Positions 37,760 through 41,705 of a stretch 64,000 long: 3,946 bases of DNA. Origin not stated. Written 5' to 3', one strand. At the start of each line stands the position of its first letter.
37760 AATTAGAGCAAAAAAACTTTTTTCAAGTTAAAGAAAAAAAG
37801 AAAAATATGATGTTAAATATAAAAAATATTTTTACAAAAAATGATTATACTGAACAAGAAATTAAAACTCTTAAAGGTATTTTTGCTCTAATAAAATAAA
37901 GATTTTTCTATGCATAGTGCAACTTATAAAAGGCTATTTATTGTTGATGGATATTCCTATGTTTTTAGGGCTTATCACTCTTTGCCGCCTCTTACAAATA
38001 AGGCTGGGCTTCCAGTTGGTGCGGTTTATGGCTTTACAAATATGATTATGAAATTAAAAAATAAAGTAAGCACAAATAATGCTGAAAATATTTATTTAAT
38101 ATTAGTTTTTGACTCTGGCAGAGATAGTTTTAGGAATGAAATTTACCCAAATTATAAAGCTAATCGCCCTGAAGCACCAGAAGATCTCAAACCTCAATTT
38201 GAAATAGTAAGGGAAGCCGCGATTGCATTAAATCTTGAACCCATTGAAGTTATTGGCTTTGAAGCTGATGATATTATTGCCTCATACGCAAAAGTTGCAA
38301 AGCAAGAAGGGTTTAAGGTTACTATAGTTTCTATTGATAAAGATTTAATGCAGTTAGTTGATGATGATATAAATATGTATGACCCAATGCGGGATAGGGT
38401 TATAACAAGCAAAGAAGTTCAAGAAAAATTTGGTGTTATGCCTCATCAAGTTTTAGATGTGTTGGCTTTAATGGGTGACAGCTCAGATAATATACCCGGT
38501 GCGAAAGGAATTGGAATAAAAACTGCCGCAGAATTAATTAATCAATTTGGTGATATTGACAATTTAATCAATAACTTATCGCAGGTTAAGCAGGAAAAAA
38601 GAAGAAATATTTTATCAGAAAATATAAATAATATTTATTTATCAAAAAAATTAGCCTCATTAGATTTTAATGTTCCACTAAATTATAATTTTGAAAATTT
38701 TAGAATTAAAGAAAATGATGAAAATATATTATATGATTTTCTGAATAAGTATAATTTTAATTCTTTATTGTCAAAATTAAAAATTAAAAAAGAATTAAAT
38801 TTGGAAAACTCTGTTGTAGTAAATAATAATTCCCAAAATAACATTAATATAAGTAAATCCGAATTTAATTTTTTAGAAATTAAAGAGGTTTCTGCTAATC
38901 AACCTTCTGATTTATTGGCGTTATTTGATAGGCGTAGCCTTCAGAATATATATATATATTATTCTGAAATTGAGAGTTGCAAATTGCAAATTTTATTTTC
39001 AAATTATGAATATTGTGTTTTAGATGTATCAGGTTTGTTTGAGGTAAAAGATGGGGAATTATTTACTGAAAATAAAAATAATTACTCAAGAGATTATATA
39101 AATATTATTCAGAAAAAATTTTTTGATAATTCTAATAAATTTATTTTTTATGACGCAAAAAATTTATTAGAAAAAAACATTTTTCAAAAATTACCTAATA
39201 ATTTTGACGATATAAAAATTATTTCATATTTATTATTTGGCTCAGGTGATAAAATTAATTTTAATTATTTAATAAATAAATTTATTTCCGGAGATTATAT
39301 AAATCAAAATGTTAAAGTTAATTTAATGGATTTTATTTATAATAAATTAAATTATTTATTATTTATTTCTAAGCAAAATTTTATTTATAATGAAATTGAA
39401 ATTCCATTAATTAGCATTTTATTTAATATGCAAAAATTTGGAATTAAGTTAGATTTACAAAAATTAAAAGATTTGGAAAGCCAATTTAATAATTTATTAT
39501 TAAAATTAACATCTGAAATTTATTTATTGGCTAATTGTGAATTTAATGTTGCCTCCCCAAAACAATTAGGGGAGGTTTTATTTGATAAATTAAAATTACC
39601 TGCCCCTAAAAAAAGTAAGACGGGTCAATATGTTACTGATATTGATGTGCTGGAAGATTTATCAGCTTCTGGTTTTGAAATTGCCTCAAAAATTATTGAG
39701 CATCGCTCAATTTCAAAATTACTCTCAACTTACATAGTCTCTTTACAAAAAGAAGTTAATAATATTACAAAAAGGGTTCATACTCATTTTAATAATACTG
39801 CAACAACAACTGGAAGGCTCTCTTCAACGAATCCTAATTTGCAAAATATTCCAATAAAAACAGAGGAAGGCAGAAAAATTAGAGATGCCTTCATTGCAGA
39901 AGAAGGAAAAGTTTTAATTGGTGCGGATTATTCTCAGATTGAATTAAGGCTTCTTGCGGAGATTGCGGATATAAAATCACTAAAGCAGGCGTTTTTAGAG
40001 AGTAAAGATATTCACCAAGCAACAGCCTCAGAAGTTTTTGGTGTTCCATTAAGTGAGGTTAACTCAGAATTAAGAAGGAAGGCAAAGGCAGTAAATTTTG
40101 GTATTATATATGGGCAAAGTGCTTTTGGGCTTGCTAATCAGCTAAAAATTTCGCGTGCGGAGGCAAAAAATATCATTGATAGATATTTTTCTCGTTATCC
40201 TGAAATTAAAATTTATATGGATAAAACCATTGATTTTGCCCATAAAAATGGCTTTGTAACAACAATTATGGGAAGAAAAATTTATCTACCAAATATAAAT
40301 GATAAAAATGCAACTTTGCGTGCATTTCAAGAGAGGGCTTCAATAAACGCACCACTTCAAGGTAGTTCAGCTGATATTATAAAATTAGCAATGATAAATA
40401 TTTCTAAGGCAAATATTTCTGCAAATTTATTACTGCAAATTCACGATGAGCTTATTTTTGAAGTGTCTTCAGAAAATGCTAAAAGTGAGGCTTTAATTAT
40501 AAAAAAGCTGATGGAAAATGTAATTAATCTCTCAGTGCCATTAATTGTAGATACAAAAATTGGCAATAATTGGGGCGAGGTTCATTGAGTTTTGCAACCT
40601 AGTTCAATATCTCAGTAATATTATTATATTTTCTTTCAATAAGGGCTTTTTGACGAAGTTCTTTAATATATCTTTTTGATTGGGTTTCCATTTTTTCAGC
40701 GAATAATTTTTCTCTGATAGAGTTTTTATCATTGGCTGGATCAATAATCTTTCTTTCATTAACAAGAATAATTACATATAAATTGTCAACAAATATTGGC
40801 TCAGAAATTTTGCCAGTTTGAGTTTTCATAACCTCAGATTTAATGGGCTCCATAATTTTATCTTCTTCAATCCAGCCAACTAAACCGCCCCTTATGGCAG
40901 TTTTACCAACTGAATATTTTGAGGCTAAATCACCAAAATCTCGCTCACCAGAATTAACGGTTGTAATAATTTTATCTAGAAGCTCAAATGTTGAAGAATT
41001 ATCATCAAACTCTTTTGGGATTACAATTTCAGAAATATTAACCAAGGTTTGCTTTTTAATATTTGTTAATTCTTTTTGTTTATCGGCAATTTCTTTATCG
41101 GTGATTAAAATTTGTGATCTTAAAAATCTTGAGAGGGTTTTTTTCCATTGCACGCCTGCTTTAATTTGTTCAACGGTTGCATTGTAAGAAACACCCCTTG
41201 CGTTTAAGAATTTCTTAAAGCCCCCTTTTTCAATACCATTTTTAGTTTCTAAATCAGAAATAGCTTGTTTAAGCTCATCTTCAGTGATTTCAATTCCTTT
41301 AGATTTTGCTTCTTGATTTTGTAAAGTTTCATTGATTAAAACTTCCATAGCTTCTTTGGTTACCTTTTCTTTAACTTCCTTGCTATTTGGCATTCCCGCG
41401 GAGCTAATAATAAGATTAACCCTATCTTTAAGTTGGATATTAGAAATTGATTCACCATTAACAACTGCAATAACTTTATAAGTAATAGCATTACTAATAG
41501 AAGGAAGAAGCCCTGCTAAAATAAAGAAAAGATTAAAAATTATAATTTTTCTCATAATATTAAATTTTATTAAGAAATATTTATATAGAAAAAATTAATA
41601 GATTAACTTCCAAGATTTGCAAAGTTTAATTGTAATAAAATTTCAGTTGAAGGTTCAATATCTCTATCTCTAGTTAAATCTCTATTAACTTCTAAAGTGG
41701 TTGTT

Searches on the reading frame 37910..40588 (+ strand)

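Call 56: search_protein_families(library=pfam, proteins=[window:37910-40588:+], max_evalue=0.00001)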
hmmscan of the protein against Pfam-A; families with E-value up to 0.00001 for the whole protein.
window:37910-40588:+ (892 aa): 3 families
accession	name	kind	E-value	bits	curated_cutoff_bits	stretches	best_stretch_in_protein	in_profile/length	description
PF00476.26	DNA_pol_A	-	1.6e-150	501.7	34.3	1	517-890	2-381/381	DNA polymerase family A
PF02739.22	5_3_exonuc_N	-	1.3e-52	178.3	34.3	1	8-175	1-164/164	5'-3' exonuclease, N-terminal resolvase-like domain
PF01367.25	5_3_exonuc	-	1.9e-31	108.9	40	1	176-271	1-96/97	5'-3' exonuclease, C-terminal SAM fold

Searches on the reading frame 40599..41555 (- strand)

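Call 56: search_protein_families(library=pfam, proteins=[window:40599-41555:-], max_evalue=0.00001)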
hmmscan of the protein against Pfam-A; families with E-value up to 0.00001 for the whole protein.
window:40599-41555:- (318 aa): 5 families
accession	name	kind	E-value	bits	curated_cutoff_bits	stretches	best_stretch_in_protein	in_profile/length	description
PF09312.16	SurA_N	-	1.7e-14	54.4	30.8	1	27-133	3-110/118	SurA N-terminal domain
PF13624.11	SurA_N_3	-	1.8e-11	44.6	27.2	1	6-139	20-160/162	SurA-like N-terminal domain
PF13623.11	SurA_N_2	-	2.6e-10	40.8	28.5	1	4-102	16-122/145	SurA-like N-terminal domain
PF00639.27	Rotamase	-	3.1e-10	41.3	21.7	1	185-266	14-96/97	PPIC-type PPIASE domain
PF13616.12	Rotamase_3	-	3.3e-09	37.7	22.5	1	168-268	12-115/116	PPIC-type PPIASE domain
